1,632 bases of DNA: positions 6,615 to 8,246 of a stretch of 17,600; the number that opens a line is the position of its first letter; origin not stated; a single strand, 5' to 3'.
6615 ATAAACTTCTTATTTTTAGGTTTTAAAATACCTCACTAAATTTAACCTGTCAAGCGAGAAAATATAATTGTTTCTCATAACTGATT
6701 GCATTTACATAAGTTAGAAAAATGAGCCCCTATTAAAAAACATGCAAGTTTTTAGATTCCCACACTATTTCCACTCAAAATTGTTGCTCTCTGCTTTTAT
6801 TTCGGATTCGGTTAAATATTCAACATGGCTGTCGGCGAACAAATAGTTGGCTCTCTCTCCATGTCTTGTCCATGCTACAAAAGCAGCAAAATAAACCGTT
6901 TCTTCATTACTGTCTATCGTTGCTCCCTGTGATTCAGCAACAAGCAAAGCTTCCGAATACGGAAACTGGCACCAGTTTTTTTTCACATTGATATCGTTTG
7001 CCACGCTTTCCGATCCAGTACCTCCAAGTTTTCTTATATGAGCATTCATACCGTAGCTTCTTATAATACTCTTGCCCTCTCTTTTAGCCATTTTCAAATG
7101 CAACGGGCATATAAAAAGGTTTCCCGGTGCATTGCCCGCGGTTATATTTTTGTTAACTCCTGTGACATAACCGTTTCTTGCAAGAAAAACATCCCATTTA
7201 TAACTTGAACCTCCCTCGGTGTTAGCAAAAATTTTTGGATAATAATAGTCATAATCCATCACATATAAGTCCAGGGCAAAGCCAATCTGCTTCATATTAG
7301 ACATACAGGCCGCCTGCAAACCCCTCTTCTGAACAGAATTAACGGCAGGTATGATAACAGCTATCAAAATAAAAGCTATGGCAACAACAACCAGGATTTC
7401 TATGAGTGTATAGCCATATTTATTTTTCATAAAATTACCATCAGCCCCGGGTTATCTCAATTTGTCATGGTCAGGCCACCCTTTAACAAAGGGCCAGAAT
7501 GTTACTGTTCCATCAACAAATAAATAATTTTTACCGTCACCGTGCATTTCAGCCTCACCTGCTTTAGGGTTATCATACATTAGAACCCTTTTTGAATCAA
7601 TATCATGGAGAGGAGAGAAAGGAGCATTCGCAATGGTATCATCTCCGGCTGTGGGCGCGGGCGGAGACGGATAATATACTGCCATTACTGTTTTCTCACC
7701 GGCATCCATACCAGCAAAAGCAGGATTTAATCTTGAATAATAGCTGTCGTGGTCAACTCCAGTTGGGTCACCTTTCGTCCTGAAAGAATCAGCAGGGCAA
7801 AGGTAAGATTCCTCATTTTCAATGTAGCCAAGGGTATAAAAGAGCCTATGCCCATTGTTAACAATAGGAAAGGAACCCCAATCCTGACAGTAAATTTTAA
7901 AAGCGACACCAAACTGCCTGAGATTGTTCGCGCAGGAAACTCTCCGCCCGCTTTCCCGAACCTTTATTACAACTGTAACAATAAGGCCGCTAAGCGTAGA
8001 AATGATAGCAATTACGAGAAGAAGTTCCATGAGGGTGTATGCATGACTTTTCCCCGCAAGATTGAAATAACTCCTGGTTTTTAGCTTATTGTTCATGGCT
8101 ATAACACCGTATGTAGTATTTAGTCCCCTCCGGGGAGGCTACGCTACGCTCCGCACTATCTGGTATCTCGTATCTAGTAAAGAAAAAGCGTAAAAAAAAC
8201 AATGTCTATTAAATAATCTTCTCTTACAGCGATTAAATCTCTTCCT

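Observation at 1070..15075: Orphan pseudopilus operon linked to H-X9-DG pilins and an adhesin/membrane-protein/lipase cassette: candidate uncharacterised type-IV-filament surface or secretion system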

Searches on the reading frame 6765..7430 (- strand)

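Call 4: search_protein_families(library=pfam, max_evalue=0.01, proteins=[window:6765-7430:-])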
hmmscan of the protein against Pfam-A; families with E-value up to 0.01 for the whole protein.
window:6765-7430:- (221 aa): 2 families
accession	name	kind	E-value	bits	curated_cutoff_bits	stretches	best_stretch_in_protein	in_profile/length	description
PF07963.17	N_methyl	-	1.7e-06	27.8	21.2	1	1-26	1-26/27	Prokaryotic N-terminal methylation motif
PF07596.16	SBP_bac_10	-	0.00027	21.5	23.3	0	40-80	10-53/268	Protein of unknown function (DUF1559)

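Call 6: search_protein_families(library=ncbifam, max_evalue=0.01, proteins=[window:6765-7430:-])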
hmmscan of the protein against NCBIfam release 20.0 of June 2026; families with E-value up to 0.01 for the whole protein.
window:6765-7430:- (221 aa): 10 families
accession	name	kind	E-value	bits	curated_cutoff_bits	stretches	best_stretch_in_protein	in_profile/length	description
TIGR01710.1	typeII_sec_gspG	equivalog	4.9e-09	36.3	88.85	1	6-63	2-59/134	type II secretion system major pseudopilin GspG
NF041775.1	typeIV_PilA_Myxo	equivalog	3.4e-07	30.4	400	1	5-76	11-80/214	type IV pilin protein PilA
NF041013.1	T4P_ComGE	equivalog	1.8e-05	24.7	49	1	2-40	1-39/83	competence type IV pilus minor pilin ComGE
NF040999.1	pilin_ComGC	equivalog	2e-05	24.7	75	1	6-60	3-57/84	competence type IV pilus major pilin ComGC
NF007862.0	PRK10574.1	equivalog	3e-05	24.2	138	1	1-48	1-44/145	prepilin peptidase-dependent pilin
TIGR01708.2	typeII_sec_gspH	equivalog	0.00031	20.8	80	1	6-57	3-55/169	type II secretion system minor pseudopilin GspH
TIGR02596.1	TIGR02596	subfamily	0.00032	20.8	70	1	7-52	1-47/196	Verru_Chthon cassette protein D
TIGR04294.2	pre_pil_HX9DG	domain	0.0025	17.6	19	1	188-207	3-22/22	H-X9-DG-CTERM domain-containing protein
TIGR02532.1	IV_pilin_GFxxxE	domain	0.0035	17.1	16.3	1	6-26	3-23/24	prepilin-type N-terminal cleavage/methylation domain-containing protein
NF040982.1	ComGD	equivalog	0.0074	16.7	70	0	6-36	3-33/139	competence type IV pilus minor pilin ComGD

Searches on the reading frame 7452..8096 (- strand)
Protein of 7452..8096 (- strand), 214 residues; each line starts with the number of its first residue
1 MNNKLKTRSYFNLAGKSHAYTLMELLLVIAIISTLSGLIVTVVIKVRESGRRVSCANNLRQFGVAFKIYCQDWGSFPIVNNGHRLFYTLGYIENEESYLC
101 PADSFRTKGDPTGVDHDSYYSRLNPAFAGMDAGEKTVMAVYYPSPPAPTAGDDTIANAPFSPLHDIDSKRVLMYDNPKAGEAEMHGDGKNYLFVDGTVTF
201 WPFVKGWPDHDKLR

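Call 4: search_protein_families(library=pfam, max_evalue=0.01, proteins=[window:7452-8096:-])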
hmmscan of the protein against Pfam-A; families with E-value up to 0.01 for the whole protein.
window:7452-8096:- (214 aa): 2 families
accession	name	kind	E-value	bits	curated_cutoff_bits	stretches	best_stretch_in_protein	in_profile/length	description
PF07596.16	SBP_bac_10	-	1.1e-09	39.2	23.3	1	46-78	3-35/268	Protein of unknown function (DUF1559)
PF07963.17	N_methyl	-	0.0031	17.5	21.2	1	16-39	3-26/27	Prokaryotic N-terminal methylation motif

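Call 6: search_protein_families(library=ncbifam, max_evalue=0.01, proteins=[window:7452-8096:-])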
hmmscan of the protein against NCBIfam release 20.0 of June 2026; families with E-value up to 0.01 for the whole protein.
window:7452-8096:- (214 aa): 5 families
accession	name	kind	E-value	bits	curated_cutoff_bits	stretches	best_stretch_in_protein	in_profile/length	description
TIGR01710.1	typeII_sec_gspG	equivalog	5.4e-05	23.2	88.85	1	19-85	2-68/134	type II secretion system major pseudopilin GspG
TIGR02596.1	TIGR02596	subfamily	0.0031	17.6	70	1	20-59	1-40/196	Verru_Chthon cassette protein D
NF040999.1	pilin_ComGC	equivalog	0.0047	17.1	75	1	18-55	2-39/84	competence type IV pilus major pilin ComGC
NF041775.1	typeIV_PilA_Myxo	equivalog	0.0068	16.4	400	1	16-69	9-62/214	type IV pilin protein PilA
TIGR02532.1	IV_pilin_GFxxxE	domain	0.0095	15.8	16.3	0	20-39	4-23/24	prepilin-type N-terminal cleavage/methylation domain-containing protein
